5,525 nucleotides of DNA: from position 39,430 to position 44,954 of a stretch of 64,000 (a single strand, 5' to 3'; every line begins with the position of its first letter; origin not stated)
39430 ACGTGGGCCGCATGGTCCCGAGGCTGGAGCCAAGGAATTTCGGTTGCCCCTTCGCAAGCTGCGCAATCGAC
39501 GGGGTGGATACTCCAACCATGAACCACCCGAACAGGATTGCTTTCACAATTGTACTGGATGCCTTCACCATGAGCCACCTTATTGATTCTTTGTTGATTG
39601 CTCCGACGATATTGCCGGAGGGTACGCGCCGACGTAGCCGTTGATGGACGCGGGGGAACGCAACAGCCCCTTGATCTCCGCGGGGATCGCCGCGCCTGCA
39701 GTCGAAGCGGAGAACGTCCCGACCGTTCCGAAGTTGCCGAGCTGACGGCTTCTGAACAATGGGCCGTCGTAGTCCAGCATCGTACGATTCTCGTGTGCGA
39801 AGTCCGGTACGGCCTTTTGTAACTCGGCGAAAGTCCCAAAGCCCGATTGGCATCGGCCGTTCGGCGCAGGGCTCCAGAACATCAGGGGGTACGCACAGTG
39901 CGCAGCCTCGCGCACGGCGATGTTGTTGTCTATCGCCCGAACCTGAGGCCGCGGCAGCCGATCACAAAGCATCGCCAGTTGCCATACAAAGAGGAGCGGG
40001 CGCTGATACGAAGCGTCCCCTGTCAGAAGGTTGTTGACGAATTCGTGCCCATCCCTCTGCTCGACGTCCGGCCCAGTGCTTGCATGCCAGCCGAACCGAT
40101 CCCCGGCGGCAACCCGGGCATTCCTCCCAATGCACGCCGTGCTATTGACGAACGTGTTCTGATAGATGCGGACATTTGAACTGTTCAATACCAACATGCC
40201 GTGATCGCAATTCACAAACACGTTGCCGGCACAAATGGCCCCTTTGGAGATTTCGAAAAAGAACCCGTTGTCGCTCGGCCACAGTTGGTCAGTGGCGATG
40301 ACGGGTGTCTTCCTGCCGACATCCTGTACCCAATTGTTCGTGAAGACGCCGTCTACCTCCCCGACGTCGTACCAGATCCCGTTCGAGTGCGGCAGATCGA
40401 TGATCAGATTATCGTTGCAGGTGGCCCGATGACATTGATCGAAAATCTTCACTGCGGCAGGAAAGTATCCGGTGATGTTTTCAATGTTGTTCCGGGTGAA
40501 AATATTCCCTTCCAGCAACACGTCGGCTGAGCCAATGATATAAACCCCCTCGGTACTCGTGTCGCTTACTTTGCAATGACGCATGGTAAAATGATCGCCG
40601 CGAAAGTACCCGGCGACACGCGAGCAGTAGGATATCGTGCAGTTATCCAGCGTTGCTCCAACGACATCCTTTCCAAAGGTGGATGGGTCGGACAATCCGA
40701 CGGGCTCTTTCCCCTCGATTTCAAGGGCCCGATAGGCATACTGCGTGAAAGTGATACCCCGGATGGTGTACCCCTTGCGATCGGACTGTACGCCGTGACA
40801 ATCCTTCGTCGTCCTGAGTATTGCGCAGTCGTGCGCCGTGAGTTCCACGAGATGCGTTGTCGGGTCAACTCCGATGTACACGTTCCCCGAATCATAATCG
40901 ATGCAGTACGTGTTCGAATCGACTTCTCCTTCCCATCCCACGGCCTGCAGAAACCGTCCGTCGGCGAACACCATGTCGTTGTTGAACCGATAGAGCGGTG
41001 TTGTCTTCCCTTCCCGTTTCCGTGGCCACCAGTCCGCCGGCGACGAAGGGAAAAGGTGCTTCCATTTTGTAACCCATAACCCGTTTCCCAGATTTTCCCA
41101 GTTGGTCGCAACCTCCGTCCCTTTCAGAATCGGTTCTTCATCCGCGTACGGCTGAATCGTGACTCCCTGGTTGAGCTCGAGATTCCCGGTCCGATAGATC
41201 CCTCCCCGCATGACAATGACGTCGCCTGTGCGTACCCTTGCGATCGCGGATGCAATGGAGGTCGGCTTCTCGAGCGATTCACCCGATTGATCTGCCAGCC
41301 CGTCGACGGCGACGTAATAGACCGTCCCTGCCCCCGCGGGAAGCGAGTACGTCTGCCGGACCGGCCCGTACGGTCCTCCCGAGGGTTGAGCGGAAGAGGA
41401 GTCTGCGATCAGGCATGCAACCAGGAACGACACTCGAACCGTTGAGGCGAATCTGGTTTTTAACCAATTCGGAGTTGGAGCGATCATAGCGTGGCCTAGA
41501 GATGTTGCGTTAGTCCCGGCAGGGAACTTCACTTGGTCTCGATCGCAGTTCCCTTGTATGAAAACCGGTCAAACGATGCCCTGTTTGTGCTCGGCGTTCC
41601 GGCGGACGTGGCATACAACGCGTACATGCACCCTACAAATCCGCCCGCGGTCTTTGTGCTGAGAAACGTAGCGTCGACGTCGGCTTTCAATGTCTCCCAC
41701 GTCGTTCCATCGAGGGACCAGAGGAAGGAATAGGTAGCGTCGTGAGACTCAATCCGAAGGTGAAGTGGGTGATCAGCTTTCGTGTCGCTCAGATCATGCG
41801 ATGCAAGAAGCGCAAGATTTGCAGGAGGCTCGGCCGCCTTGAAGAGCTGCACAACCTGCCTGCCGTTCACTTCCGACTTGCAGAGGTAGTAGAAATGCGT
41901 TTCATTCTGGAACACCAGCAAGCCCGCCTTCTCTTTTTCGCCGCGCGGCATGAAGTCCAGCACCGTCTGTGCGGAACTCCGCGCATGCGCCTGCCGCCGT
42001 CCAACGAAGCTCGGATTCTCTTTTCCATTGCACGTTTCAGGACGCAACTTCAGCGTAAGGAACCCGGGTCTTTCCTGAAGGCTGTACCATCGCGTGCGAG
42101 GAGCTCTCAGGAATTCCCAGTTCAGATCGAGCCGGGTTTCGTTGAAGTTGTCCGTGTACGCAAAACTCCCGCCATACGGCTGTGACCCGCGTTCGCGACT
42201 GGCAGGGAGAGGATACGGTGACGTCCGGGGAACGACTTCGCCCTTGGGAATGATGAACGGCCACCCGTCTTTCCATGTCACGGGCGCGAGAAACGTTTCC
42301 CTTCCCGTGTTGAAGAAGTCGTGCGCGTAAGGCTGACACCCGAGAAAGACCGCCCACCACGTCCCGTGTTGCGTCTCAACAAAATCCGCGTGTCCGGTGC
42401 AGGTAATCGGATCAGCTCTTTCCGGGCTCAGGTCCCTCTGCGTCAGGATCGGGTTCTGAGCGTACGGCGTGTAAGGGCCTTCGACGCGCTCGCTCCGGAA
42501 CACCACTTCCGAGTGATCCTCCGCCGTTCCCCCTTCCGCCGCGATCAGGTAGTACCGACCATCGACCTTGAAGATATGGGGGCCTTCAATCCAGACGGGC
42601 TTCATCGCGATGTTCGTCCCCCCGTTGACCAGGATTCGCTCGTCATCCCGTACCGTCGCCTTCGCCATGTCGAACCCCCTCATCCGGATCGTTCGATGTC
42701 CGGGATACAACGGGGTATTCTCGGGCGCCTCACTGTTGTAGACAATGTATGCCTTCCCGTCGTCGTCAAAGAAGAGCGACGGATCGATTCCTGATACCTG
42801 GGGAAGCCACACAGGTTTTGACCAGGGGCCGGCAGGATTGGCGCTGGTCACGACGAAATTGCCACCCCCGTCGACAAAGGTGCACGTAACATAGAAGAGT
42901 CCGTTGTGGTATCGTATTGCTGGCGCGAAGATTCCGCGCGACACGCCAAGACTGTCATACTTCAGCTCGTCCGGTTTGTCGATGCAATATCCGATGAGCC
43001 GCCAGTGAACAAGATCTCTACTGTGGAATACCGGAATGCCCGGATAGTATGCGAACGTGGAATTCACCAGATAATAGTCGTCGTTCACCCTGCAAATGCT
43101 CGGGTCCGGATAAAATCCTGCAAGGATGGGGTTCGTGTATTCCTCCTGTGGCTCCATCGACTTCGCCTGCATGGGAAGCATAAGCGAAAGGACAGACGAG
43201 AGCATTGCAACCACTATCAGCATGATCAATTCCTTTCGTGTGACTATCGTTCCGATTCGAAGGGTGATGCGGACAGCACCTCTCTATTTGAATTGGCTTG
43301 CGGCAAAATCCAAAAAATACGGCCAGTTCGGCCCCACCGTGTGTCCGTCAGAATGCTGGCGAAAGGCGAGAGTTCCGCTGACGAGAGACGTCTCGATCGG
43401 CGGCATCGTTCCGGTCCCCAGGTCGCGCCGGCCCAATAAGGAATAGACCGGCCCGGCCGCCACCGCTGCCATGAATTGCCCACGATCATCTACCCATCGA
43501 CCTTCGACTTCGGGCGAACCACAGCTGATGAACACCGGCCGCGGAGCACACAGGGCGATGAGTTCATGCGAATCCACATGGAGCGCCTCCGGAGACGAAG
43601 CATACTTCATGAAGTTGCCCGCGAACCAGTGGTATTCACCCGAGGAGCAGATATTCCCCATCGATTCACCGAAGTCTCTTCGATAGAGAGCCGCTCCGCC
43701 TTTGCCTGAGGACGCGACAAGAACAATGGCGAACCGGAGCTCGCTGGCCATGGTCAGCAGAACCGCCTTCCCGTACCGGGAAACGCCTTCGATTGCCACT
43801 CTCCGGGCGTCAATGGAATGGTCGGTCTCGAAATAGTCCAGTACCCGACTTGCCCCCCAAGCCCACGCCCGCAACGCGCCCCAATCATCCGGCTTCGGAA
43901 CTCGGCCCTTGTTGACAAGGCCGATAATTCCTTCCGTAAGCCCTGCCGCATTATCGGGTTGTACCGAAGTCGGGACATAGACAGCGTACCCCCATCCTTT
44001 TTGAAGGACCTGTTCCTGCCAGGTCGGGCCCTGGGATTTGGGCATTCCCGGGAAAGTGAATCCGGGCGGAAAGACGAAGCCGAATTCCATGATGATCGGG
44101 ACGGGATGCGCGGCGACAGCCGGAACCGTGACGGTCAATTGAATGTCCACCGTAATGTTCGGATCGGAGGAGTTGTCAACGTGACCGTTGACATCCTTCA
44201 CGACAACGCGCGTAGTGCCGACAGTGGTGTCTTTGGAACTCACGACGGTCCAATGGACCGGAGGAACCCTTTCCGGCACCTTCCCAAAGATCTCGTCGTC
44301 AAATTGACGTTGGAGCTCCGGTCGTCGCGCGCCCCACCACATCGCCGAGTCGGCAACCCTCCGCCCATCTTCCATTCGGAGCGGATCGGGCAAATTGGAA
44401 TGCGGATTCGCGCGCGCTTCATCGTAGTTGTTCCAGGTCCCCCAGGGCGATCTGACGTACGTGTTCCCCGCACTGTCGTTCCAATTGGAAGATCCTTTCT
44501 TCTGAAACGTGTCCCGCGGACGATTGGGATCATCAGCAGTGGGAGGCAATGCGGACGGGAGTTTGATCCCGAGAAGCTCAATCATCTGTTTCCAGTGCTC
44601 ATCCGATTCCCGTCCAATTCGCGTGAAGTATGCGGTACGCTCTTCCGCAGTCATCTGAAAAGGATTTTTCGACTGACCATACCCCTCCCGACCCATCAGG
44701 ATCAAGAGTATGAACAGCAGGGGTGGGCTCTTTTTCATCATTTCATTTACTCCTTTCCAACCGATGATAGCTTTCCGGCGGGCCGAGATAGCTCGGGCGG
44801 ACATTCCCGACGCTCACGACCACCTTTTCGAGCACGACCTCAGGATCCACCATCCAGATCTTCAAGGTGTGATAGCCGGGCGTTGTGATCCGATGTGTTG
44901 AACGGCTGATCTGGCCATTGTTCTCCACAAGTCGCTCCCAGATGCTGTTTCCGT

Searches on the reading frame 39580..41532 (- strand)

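Call 49: search_protein_families(library=pfam, proteins=[window:39580-41532:-], max_evalue=0.00001)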
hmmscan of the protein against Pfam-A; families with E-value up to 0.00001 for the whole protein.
window:39580-41532:- (650 aa): 2 families
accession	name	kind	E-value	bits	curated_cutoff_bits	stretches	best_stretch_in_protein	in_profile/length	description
PF13229.12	Beta_helix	-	1.6e-13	51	25.9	1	233-399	13-155/158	Right handed beta helix region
PF05048.19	NosD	-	4.8e-09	36.4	23.6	1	292-466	26-174/212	Periplasmic copper-binding protein (NosD)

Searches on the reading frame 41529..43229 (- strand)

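Call 49: search_protein_families(library=pfam, proteins=[window:41529-43229:-], max_evalue=0.00001)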
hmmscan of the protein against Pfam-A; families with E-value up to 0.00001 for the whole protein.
window:41529-43229:- (566 aa): 2 families
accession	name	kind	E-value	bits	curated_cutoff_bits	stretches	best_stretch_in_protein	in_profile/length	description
PF04616.20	Glyco_hydro_43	-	8.5e-90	301.4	32.2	1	31-324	1-288/288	Glycosyl hydrolases family 43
PF17851.8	GH43_C2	-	5.3e-56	190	22.7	1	359-559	1-203/203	Beta xylosidase C-terminal Concanavalin A-like domain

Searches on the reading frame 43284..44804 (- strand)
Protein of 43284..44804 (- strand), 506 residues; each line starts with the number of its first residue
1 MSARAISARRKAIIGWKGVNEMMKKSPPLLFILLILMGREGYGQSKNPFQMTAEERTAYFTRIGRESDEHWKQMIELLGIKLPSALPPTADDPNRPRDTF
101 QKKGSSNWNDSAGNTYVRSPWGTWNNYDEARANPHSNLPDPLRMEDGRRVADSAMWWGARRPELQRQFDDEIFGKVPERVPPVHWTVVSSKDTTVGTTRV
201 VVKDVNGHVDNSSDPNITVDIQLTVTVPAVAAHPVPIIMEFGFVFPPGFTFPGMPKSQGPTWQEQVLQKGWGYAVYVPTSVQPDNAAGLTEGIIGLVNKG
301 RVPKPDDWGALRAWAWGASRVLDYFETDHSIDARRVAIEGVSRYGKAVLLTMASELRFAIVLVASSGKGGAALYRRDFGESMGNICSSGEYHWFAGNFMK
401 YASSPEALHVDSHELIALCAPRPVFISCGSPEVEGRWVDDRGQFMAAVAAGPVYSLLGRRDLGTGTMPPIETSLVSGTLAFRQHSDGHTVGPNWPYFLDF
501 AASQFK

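Call 49: search_protein_families(library=pfam, proteins=[window:43284-44804:-], max_evalue=0.00001)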
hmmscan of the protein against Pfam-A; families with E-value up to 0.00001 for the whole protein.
window:43284-44804:- (506 aa): 1 family
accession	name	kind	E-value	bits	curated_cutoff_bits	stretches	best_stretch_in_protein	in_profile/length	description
PF22244.2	GCE_fung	-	1.3e-30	107.4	27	1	307-458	76-231/231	Glucuronyl esterase, fungi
